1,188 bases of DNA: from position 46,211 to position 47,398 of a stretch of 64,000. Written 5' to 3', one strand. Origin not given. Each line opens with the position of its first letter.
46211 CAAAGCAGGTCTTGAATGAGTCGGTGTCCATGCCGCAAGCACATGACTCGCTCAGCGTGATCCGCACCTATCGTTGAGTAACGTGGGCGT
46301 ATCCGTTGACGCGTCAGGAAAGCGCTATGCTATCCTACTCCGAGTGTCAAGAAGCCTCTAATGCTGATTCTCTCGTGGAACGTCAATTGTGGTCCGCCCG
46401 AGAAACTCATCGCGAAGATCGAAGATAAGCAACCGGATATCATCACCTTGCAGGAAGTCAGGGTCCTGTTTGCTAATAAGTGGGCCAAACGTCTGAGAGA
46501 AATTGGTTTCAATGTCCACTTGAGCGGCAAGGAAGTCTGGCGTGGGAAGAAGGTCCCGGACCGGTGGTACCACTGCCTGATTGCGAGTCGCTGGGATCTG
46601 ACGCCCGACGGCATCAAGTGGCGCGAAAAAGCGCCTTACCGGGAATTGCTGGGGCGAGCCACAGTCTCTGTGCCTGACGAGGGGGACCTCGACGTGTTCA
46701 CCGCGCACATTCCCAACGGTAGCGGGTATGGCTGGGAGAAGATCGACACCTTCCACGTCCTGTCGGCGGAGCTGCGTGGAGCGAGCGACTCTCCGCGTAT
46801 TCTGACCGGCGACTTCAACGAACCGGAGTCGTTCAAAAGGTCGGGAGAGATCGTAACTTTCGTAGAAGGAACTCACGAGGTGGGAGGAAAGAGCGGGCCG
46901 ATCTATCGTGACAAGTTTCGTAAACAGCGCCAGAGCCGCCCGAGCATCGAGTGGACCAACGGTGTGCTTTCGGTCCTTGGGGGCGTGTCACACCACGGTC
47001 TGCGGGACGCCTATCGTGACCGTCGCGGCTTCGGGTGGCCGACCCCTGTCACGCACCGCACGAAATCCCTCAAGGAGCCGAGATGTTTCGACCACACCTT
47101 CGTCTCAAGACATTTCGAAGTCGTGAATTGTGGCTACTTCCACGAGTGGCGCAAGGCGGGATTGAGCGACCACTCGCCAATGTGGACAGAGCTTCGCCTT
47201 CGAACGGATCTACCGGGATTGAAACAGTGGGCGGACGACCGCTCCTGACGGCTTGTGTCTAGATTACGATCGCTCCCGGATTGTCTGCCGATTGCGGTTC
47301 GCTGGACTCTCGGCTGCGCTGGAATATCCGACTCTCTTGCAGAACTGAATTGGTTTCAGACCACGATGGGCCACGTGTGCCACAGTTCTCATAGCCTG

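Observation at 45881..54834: Accessory island built around two diverged EEP-nuclease modules plus two unrelated serine proteases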

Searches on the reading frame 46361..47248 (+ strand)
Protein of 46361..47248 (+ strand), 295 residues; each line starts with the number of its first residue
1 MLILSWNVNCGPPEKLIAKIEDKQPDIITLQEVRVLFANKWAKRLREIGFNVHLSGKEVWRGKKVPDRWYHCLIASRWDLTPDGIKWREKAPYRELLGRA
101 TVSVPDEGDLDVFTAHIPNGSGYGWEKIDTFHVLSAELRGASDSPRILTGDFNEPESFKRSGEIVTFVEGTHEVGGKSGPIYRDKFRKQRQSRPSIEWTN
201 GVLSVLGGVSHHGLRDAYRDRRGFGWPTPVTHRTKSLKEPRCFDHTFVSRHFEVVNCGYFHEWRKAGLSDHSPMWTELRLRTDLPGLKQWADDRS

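Call 4: search_protein_families(library=pfam, proteins=[window:46361-47248:+], max_evalue=0.01)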
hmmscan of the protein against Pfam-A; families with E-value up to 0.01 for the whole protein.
window:46361-47248:+ (295 aa): 1 family
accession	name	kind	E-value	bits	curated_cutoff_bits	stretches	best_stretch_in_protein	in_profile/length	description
PF03372.29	Exo_endo_phos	-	6e-14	52.8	24.5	1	4-271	1-225/225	Endonuclease/Exonuclease/phosphatase family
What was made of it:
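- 46361..47248 (+): EEP1: 295-aa stand-alone EEP-fold nuclease or phosphodiesterase. PF03372 at 52.8 bits (call 4).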

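Call 11: search_protein_families(library=padloc, proteins=[window:46361-47248:+], max_evalue=0.1)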
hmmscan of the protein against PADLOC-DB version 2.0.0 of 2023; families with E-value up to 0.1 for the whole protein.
window:46361-47248:+ (295 aa): 0 families

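Call 12: search_protein_families(library=ncbifam, proteins=[window:46361-47248:+], max_evalue=0.1)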
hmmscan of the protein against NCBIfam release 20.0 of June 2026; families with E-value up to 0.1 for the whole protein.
window:46361-47248:+ (295 aa): 4 families
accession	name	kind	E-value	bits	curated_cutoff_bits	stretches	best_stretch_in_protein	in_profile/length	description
TIGR00633.1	xth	equivalog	2.6e-08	33.7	99.05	1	1-153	1-151/255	exodeoxyribonuclease III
TIGR00195.1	exoDNase_III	equivalog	2.6e-06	27.3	182.55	1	1-62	1-64/254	exodeoxyribonuclease III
NF008733.0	PRK11756.1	equivalog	3.8e-06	26.3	280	1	1-62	1-64/269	exodeoxyribonuclease III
NF003842.0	PRK05421.1-4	equivalog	0.022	14.1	144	0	3-35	34-71/259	endonuclease/exonuclease/phosphatase family protein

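Call 13: search_protein_families(library=phrogs, proteins=[window:46361-47248:+], max_evalue=0.1)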
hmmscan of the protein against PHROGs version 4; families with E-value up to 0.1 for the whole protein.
window:46361-47248:+ (295 aa): 1 family
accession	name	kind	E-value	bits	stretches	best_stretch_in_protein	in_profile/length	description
phrog_3424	-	unknown function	0.092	13.9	0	57-90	39-71/95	-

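Call 14: find_encoding_contigs(protein=window:46361-47248:+, flank=10000, max_places=10)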
Protein window:46361-47248:+ (295 aa): no gene with exactly this product is on record in the collection.

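Call 16: find_homologous_proteins(query=window:46361-47248:+, max_evalue=0.001)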
Query window:46361-47248:+ (295 aa): 241 proteins with E <= 0.001 among 1245 candidates; the best 120 are listed.
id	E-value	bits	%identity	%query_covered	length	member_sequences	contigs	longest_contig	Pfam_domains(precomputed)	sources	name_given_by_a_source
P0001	1.5e-206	703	100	100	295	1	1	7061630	PF03372.30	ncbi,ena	-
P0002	3.8e-129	448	69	98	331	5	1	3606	PF03372.30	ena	-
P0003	2.0e-127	443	69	99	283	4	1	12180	PF03372.30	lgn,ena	-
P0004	9.1e-124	431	67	99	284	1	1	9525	PF03372.30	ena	-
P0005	1.1e-123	430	67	98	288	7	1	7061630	PF03372.30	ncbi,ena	-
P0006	1.2e-123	430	67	98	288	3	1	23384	PF03372.30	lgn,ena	-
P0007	1.6e-117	410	65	100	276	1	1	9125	PF03372.30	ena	-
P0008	1.8e-117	410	65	99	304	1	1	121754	PF03372.30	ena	-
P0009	3.4e-116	406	66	96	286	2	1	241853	PF03372.30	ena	-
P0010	2.1e-115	403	66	97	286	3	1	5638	PF03372.30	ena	-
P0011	3.8e-114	399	64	100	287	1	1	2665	PF03372.30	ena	-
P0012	8.5e-111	388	60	100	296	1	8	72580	PF03372.30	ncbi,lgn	-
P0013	3.4e-109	383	62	100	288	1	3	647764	PF03372.30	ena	-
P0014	9.3e-108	378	62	99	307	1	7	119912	PF03372.30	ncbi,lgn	-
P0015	3.2e-107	376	61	100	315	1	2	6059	PF03372.30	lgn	-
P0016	3.5e-106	373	63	99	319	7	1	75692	PF03372.30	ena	-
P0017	2.2e-103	364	60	99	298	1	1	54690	PF03372.30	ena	-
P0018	2.0e-102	361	59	100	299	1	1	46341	PF03372.30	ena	-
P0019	4.5e-102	359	59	100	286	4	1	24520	PF03372.30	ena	-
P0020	1.4e-101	358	62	96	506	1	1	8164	PF03372.30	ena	-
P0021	1.4e-100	354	57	98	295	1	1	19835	PF03372.30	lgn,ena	-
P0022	1.9e-100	354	63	90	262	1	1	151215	PF03372.30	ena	-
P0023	8.0e-99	349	57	98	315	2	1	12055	PF03372.30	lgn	-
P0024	2.3e-98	347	59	98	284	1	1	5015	PF03372.30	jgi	-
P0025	6.2e-98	346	59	98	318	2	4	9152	PF03372.30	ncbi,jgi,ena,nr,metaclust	ncbi:MAG: endonuclease/exonuclease/phosphatase family protein [Bryobacterales bacterium]|nr:endonucl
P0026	2.5e-97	344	57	99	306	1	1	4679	PF03372.30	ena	-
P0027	2.6e-97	344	56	98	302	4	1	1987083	PF03372.30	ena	-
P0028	2.5e-96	340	55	99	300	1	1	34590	PF03372.30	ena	-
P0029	5.3e-96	339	63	89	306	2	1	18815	PF03372.30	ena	-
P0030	5.4e-96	339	61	99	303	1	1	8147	PF03372.30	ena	-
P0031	5.9e-96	339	56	98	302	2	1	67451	PF03372.30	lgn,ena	-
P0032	1.2e-95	338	55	98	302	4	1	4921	PF03372.30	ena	-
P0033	1.4e-95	338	54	98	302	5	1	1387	PF03372.30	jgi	-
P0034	1.4e-95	338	55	99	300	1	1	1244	PF03372.30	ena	-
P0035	2.9e-95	337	65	87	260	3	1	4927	PF03372.30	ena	-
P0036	3.4e-95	337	55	98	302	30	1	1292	PF03372.30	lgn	-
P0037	3.7e-95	337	55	98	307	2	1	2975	PF03372.30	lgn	-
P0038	1.0e-94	335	55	98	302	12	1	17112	PF03372.30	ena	-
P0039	1.1e-94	335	55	100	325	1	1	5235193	PF03372.30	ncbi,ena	-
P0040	1.3e-94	335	55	98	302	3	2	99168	PF03372.30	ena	-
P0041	2.5e-94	334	60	96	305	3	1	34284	PF03372.30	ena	-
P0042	2.9e-94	334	55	99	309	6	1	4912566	PF03372.30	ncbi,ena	-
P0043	5.3e-94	333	55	98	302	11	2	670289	PF03372.30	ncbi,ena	-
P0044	5.8e-94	333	55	99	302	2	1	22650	PF03372.30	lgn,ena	-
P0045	9.7e-94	332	55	98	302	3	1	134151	PF03372.30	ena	-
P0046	1.0e-93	332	54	99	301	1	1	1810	PF03372.30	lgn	-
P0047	1.2e-93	332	54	98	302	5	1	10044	PF03372.30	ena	-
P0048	2.1e-93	331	54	98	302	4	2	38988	PF03372.30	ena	-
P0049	2.5e-93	331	53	98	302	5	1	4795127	PF03372.30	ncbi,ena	-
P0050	5.8e-93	329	54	99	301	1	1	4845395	PF03372.30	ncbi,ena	-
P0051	8.9e-93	329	55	98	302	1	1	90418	PF03372.30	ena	-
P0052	1.3e-92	328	53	98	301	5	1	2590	PF03372.30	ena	-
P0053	1.7e-92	328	54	98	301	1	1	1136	PF03372.30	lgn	-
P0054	3.0e-92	327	53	99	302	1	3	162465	PF03372.30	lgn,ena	-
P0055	3.9e-92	327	54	98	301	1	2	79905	PF03372.30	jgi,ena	-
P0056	1.3e-91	325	54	98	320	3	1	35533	PF03372.30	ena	-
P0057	1.7e-91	325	53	99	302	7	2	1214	PF03372.30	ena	-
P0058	2.0e-91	324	55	98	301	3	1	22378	PF03372.30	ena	-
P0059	2.1e-91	324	53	99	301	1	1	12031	PF03372.30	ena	-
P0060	2.3e-91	324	56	100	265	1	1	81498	PF03372.30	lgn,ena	-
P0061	6.9e-91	323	56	100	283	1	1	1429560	PF03372.30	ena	-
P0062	8.2e-91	322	57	99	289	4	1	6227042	PF03372.30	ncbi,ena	-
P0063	8.5e-91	322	53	99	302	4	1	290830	PF03372.30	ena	-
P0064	9.7e-91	322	58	99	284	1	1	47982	PF03372.30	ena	-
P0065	1.7e-90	321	55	97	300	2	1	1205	PF03372.30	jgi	jgi:endonuclease/exonuclease/phosphatase family metal-dependent hydrolase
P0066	5.3e-90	320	57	100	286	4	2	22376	PF03372.30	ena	-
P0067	1.3e-89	318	56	99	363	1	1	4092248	PF03372.30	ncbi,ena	-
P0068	7.2e-89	316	54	99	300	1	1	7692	PF03372.30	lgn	-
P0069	1.1e-88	315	53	94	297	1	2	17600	PF03372.30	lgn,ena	-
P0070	1.2e-88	315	56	96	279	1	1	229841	PF03372.30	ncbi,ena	-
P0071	3.4e-88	314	53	99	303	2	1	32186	PF03372.30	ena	-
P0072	5.5e-88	313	58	84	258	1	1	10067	PF03372.30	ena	-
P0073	3.7e-86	307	55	100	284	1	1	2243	PF03372.30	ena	-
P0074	4.5e-86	307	57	96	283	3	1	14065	PF03372.30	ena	-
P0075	7.6e-86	306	56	97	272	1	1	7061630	PF03372.30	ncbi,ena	-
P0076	1.1e-85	305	51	99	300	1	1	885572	PF03372.30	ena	-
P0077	1.3e-85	305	56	96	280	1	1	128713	PF03372.30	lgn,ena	-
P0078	2.5e-85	304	57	97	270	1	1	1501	PF03372.30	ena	-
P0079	3.7e-85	304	55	97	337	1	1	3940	PF03372.30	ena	-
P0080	1.1e-84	302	53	98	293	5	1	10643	PF03372.30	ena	-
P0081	2.1e-84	301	53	98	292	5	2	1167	PF03372.30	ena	-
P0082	2.9e-84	301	54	96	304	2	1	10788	PF03372.30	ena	-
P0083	3.9e-84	300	51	98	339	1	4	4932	PF03372.30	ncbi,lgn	-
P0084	4.0e-84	300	54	96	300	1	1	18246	PF03372.30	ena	-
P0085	5.0e-84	300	53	98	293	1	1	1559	PF03372.30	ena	-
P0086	5.4e-84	300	57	95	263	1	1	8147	PF03372.30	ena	-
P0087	6.2e-84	300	56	97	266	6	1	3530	PF03372.30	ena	-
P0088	7.5e-84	299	50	98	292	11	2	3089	PF03372.30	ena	-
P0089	8.6e-84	299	50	99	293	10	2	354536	PF03372.30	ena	-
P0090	3.5e-83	297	51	98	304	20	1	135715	PF03372.30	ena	-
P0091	4.2e-83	297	50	99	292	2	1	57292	PF03372.30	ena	-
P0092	6.4e-83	296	50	98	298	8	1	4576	PF03372.30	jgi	-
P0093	2.0e-82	295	53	98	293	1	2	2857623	PF03372.30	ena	-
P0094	2.5e-82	294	52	98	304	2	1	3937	PF03372.30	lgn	-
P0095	4.0e-82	294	52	96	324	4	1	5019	PF03372.30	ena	-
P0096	5.5e-82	293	51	98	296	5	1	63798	PF03372.30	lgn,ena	-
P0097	7.3e-82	293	51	98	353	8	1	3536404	PF03372.30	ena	-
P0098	1.1e-81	292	57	96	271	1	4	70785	PF03372.30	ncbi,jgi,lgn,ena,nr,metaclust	ncbi:MAG: endonuclease/exonuclease/phosphatase family protein [Bryobacterales bacterium]|nr:endonucl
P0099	1.4e-81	292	52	98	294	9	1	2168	PF03372.30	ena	-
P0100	4.0e-81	291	55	94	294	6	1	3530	PF03372.30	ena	-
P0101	4.5e-81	290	51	98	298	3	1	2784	PF03372.30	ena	-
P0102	8.1e-81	290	55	96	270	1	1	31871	PF03372.30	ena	-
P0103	1.9e-80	288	53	97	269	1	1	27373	PF03372.30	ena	-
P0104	2.9e-80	288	63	72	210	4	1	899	PF03372.30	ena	-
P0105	3.1e-80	288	55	96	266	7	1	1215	PF03372.30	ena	-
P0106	3.5e-80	287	50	99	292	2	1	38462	PF03372.30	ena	-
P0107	4.0e-80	287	60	80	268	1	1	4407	PF03372.30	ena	-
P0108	2.7e-79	285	50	98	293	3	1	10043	PF03372.30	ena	-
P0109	2.9e-79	284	50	98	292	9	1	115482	PF03372.30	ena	-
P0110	3.2e-79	284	50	98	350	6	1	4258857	PF03372.30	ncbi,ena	-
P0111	5.0e-79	284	55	97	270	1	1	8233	PF03372.30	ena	-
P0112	6.9e-79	283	51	99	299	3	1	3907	PF03372.30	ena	-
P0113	9.6e-79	283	48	96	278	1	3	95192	PF03372.30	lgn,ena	-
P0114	1.2e-78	282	49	98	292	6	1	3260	PF03372.30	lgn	-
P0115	2.6e-78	281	52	91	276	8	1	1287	PF03372.30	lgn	-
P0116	3.4e-78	281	51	97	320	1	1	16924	PF03372.30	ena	-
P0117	5.1e-78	280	50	98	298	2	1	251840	PF03372.30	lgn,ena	-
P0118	6.4e-78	280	50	96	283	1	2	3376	PF03372.30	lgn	-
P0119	1.2e-77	279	50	98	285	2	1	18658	PF03372.30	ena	-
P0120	1.6e-77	279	50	98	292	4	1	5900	PF03372.30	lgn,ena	-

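Call 17: find_encoding_contigs(protein=P0005, flank=10000, max_places=6)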
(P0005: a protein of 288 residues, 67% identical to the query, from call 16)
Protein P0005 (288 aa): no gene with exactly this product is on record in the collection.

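Call 18: list_cluster_members(proteins=[P0001, P0005, P0075, P0012, P0039, P0042, P0062, P0067])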
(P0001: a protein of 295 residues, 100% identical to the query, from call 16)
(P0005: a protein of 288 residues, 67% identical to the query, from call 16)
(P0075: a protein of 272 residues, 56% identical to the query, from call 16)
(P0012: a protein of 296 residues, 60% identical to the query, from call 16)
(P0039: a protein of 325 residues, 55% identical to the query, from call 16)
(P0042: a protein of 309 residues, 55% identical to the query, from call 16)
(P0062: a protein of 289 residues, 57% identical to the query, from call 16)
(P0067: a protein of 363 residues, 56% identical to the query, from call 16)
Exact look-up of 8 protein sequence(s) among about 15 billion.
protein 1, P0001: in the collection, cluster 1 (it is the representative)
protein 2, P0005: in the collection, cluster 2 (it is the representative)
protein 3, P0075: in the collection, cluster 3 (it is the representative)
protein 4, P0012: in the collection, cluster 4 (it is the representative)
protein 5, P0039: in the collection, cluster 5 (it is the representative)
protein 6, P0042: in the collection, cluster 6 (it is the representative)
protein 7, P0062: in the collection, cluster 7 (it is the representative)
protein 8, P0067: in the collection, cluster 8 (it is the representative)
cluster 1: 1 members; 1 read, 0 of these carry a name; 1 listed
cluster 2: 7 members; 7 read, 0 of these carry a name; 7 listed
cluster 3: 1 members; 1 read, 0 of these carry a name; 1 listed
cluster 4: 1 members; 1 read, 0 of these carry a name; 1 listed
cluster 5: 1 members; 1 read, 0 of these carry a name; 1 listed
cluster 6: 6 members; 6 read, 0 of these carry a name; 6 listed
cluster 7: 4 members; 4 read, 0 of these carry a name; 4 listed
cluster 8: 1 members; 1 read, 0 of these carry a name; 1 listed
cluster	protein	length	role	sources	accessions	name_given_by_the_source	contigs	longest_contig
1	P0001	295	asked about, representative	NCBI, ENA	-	-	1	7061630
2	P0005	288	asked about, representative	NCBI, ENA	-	-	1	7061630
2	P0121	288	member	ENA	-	-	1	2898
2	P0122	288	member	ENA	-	-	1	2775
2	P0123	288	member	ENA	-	-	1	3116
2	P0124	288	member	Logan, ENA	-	-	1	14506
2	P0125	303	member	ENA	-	-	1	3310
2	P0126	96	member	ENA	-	-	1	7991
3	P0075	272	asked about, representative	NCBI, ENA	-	-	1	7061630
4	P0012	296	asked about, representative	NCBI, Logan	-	-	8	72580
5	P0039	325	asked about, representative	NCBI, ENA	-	-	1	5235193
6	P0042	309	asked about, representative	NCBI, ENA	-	-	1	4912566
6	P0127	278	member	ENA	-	-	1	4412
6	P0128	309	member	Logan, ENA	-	-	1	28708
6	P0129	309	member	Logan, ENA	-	-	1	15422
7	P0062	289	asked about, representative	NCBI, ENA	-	-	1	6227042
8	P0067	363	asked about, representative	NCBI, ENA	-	-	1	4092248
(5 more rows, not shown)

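Call 20: find_related_loci(query=A1, collection=genome_contigs, flank=10000)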
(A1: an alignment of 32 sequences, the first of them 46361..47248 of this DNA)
Query A1 (295 aa) in genome_contigs; peptide patterns used: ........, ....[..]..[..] (x = any residue, [..] = any of these).
336 stretches matched a pattern; 58 encode a relative of the query (tblastn E <= 1e-3); 58 distinct loci.
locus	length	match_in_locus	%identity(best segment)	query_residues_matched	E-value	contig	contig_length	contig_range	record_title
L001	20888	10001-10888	60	1-295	1e-111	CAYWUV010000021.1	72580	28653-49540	MAG TPA_asm: uncultured Bryobacterales bacterium isolate SRP109090_co2_27 genome assembly, contig: NODE_400_length_72580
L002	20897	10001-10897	62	1-293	4e-109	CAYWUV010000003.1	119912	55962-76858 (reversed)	MAG TPA_asm: uncultured Bryobacterales bacterium isolate SRP109090_co2_27 genome assembly, contig: NODE_126_length_11991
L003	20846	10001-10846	63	1-291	9e-109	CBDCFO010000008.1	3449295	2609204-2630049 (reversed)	MAG: Bryobacterales bacterium isolate 36edf40f-bfcd-40a8-9d79-f36e49b9d440 genome assembly, contig: contig_8, whole geno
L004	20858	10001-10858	59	1-295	2e-103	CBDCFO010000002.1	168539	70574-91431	MAG: Bryobacterales bacterium isolate 36edf40f-bfcd-40a8-9d79-f36e49b9d440 genome assembly, contig: contig_2, whole geno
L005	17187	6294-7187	55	1-290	2e-100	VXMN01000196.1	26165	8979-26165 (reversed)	MAG: Acidobacteria bacterium isolate SB0661_bin_38 NODE_1690_length_26165_cov_20.668748, whole genome shotgun sequence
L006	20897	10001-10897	56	1-290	3e-100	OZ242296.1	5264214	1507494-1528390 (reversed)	MAG: Candidatus Versatilivorator sp. isolate 70151110-fafd-468e-a177-3adff467d788 genome assembly, chromosome: 1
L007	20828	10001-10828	59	1-290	3e-98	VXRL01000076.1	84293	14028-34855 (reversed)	MAG: Terriglobia bacterium isolate SB0664_bin_31 NODE_274_length_84293_cov_17.862888, whole genome shotgun sequence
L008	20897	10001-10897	55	1-290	1e-97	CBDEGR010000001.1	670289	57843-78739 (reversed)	MAG: Terriglobia bacterium isolate 8a11511d-baa6-4992-a721-72c46eb31aa6 genome assembly, contig: contig_1, whole genome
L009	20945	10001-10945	55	1-294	1e-97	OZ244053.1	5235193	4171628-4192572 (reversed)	MAG: Terriglobia bacterium isolate c15e5db1-7159-4592-9896-25da90492a0a genome assembly, chromosome: 1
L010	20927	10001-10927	55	1-293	1e-97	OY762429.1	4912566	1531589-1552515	MAG: Terriglobia bacterium isolate aa40cff0-ace7-4b53-8087-0ef5d3f4acaf genome assembly, chromosome: 1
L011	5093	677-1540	57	1-290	3e-97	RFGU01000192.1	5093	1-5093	MAG: Deltaproteobacteria bacterium isolate J032 k99_924141, whole genome shotgun sequence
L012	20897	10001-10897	54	1-290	2e-96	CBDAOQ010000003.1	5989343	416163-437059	MAG: Candidatus Versatilivorator sp. isolate 6a61018a-c988-4e23-9d40-021d3d713c5d genome assembly, contig: contig_3, who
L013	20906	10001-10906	54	1-293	5e-95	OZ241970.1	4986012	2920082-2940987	MAG: Candidatus Versatilivorator sp. isolate cab9fe59-187a-48cc-98ea-4e9e5a22d3a3 genome assembly, chromosome: 1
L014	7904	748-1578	58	1-291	4e-94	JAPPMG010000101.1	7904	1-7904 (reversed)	MAG: Bryobacterales bacterium isolate RHO3_bin_40 NODE_10227_length_7904_cov_47.572557, whole genome shotgun sequence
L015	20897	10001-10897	53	1-290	5e-93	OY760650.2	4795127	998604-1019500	MAG: Terriglobia bacterium isolate 5d79d33f-5ea2-468b-941e-0445094ce055 genome assembly, chromosome: 1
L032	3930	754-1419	58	45-285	2e-76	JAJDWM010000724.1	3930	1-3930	MAG: Bryobacterales bacterium isolate jk18x25bins.29 k141_474400, whole genome shotgun sequence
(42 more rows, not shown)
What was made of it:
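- Three proteins are listed on the same 7.06-Mb contig length, and 2-4 copies occur in other MAGs (calls 16, 20). Identity is 50-70% across Acidobacteriota, Gemmatimonadota and others (call 20).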

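Call 38: search_solved_structures(query=A1, max_evalue=0.01, show_alignments=1)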
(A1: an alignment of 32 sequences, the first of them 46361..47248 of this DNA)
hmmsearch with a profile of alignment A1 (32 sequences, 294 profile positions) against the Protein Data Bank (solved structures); distinct sequences matched with E-value up to 0.01: 43.
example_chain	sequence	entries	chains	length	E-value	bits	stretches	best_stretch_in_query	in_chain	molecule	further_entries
2v0s_A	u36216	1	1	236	7.4e-06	28.5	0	2-162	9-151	LR1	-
2v0r_A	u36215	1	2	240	3.4e-05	26.3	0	2-162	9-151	LTX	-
8sp5_A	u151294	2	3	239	4.2e-05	26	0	2-162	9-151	LINE-1 retrotransposon endonuclease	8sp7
1vyb_A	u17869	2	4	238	8.6e-05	25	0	2-162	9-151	ORF2 CONTAINS A REVERSE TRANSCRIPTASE DOMAIN | LINE-1 retrotransposable element ORF2 protein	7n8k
5cfe_A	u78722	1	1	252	9.1e-05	24.9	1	1-40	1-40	Exodeoxyribonuclease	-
3g6s_A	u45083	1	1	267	0.00022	23.6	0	216-285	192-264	Putative endonuclease/exonuclease/phosphatase family protein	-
7n8s_A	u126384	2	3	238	0.00034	23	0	2-162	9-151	LINE-1 retrotransposable element ORF2 protein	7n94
3w2y_A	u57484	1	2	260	0.00048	22.5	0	1-45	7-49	Exodeoxyribonuclease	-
3w2x_A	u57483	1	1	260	0.00049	22.5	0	1-45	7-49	Exodeoxyribonuclease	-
3fzi_A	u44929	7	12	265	0.0005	22.5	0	1-45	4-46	Exodeoxyribonuclease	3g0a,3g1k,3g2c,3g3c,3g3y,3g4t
2jc4_A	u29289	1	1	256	0.0005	22.5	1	1-66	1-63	EXODEOXYRIBONUCLEASE III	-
6fk4_A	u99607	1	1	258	0.00051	22.4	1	1-66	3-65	Exodeoxyribonuclease III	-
3g91_A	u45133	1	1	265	0.00053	22.4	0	1-45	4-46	Exodeoxyribonuclease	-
6fk5_A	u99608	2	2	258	0.00062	22.2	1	1-66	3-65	NExo D146N | Exodeoxyribonuclease III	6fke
6w2p_A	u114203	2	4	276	0.0019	20.5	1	1-66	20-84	DNA-(apurinic or apyrimidinic site) lyase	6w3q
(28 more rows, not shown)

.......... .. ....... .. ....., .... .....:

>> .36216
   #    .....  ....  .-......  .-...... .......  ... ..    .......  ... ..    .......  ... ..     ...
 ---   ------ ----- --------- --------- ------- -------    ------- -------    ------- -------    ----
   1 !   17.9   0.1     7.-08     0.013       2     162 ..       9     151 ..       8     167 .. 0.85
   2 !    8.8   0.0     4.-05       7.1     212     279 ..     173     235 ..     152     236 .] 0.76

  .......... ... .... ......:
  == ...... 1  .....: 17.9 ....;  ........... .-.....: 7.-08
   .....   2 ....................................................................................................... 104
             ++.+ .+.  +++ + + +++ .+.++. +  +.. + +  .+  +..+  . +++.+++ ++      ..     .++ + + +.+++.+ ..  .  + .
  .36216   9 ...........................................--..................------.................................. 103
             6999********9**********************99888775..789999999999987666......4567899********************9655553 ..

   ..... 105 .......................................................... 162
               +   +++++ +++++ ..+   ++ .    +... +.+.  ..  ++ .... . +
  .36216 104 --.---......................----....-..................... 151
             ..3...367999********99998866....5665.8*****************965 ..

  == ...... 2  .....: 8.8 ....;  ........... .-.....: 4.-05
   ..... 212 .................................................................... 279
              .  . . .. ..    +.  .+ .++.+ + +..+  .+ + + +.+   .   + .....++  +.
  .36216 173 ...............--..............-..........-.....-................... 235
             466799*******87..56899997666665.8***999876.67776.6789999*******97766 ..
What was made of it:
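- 46361..47248 (+): The family profile hits L1-EN and ExoIII in the PDB (call 38).
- The closest PDB sequence matches include the LINE-1 endonuclease (call 38).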
